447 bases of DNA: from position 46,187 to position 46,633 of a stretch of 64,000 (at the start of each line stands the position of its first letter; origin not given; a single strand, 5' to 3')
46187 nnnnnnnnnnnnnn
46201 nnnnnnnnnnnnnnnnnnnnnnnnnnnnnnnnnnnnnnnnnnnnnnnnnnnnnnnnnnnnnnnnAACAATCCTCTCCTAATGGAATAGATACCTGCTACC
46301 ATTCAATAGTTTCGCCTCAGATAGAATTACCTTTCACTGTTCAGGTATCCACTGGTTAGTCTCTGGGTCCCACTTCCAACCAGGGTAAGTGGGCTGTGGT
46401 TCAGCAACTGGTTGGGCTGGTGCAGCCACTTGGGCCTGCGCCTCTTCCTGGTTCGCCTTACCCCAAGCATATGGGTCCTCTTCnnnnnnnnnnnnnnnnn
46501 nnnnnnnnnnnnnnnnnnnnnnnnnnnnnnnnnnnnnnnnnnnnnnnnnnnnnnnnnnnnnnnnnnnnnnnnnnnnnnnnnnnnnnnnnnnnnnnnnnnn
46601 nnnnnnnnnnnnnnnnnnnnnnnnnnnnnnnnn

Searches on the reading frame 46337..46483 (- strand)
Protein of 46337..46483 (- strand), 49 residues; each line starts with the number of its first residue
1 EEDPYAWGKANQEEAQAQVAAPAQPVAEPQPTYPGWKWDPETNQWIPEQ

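Call 65: search_protein_families(library=pfam, max_evalue=10, proteins=[window:46337-46483:-])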
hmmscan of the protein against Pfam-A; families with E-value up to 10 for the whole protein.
seq(49 aa): 1 family
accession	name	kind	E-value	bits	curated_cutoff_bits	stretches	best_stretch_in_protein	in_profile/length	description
PF01344.31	Kelch_1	-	0.063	13.2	20.1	1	36-46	30-40/46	Kelch motif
